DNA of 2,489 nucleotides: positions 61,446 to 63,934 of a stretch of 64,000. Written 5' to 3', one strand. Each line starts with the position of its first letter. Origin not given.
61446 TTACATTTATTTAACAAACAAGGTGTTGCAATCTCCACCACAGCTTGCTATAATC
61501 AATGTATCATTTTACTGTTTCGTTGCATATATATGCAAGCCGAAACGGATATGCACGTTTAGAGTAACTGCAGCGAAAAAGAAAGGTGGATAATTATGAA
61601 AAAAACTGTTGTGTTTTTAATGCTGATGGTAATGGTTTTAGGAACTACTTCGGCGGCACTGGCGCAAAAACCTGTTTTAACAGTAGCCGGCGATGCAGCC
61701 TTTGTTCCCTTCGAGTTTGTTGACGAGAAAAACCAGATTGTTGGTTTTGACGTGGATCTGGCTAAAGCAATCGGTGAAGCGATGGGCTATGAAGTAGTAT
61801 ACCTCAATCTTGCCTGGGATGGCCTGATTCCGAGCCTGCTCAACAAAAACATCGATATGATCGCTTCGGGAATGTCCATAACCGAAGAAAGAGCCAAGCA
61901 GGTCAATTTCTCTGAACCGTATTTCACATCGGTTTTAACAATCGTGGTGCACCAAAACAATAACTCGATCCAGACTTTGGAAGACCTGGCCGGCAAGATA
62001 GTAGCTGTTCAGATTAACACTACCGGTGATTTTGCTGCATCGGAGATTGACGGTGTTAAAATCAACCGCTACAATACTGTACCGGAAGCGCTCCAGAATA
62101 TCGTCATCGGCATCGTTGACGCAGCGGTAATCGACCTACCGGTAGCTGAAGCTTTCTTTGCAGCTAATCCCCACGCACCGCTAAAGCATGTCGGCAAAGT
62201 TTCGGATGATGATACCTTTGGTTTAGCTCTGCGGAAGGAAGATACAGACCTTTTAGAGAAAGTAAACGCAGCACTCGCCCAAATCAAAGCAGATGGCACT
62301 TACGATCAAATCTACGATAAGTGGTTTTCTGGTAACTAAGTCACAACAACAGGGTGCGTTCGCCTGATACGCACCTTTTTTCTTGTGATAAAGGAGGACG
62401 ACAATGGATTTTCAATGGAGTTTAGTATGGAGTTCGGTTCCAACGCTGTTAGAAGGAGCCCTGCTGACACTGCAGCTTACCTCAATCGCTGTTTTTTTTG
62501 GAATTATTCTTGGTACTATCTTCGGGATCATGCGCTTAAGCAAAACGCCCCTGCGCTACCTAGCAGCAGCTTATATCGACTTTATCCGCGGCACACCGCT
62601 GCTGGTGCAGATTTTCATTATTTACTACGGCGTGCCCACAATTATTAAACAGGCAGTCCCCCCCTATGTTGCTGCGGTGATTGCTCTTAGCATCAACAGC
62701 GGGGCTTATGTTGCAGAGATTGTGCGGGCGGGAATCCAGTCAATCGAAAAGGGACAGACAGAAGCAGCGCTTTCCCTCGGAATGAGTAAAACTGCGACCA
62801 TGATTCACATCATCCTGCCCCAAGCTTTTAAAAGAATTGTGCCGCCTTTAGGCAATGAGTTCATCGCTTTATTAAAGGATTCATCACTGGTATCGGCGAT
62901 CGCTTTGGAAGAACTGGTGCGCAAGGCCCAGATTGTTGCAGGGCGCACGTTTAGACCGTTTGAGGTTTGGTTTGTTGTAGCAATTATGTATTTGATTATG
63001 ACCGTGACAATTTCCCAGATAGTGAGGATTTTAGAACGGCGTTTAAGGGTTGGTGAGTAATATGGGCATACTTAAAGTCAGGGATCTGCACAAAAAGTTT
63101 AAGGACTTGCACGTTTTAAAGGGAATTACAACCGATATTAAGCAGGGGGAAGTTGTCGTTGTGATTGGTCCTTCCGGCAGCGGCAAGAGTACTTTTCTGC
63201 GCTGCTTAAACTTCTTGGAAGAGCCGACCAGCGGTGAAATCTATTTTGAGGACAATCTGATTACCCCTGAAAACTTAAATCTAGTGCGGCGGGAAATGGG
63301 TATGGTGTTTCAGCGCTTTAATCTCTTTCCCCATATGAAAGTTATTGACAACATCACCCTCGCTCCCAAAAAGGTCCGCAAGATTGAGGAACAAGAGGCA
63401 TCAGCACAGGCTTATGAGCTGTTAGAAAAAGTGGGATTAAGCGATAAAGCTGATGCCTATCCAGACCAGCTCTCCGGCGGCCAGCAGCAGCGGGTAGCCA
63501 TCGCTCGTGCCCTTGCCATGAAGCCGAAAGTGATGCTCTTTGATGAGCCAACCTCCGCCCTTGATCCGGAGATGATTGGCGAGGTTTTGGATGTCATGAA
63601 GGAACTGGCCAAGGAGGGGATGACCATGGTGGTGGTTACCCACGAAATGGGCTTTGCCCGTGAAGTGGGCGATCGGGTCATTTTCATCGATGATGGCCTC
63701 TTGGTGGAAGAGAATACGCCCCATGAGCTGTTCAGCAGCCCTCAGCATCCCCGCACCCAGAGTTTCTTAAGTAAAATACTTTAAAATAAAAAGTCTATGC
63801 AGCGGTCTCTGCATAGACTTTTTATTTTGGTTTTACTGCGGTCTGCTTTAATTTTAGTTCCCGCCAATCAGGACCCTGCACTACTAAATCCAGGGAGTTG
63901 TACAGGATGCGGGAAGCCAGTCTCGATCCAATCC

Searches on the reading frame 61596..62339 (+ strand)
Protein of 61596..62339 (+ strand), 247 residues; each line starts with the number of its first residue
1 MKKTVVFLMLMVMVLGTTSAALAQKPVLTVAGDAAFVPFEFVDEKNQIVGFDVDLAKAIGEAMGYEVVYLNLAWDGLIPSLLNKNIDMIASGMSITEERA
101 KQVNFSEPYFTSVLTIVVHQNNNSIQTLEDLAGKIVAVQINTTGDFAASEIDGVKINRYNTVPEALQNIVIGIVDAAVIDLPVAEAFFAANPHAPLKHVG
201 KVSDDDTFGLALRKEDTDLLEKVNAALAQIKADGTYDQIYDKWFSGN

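Call 81: search_protein_families(library=pfam, proteins=[window:61596-62339:+], max_evalue=0.001)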
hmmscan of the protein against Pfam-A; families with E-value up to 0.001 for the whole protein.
window:61596-62339:+ (247 aa): 2 families
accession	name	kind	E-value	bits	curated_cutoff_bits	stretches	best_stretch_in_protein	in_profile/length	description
PF00497.25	SBP_bac_3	-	8.9e-47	158.6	26.4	1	28-245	1-131/132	Bacterial extracellular solute-binding proteins, family 3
PF10613.14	Lig_chan-Glu_bd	-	3.5e-12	46.9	30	1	41-121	35-114/115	Ligated ion channel L-glutamate- and glycine-binding site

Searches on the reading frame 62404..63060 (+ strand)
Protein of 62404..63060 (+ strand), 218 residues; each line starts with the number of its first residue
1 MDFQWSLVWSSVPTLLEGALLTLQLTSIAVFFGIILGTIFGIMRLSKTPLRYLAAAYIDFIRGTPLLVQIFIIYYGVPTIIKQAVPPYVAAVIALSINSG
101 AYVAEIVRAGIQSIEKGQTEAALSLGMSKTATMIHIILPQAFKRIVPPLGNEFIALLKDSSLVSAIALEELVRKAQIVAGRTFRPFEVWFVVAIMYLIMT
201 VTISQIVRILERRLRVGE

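Call 81: search_protein_families(library=pfam, proteins=[window:62404-63060:+], max_evalue=0.001)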
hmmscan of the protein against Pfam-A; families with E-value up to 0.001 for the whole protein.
window:62404-63060:+ (218 aa): 1 family
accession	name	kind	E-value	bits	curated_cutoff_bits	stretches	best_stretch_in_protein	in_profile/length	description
PF00528.27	BPD_transp_1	-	7.8e-26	91.4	26.4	1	33-215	1-183/184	Binding-protein-dependent transport system inner membrane component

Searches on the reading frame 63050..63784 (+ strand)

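Call 81: search_protein_families(library=pfam, proteins=[window:63050-63784:+], max_evalue=0.001)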
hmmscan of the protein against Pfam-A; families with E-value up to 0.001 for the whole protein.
window:63050-63784:+ (244 aa): 8 families
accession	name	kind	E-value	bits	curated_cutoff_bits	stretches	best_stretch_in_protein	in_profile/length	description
PF00005.33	ABC_tran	-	1e-39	136.7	25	1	23-169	1-137/137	ABC transporter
PF13304.12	AAA_21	-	4.2e-15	57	27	2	124-200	221-300/304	AAA domain, putative AbiEii toxin, Type IV TA system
PF02463.25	SMC_N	-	1.5e-10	41.4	40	1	28-208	20-206/220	RecF/RecN/SMC N terminal domain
PF09818.15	ABC_ATPase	-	1.2e-05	24.9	23.2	0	136-173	153-190/283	P-loop domain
PF13191.12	AAA_16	-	8.4e-05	23.6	32.6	1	31-63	22-52/167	AAA ATPase domain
PF13555.12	AAA_29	-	0.00028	21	27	1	25-51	14-40/61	P-loop containing region of AAA domain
PF13175.12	AAA_15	-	0.00049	20.3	32.1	0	29-63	20-51/374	AAA ATPase domain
PF25199.1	nSTAND_NTPase5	-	0.001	19.4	34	0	31-51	39-59/145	Novel STAND NTPase 5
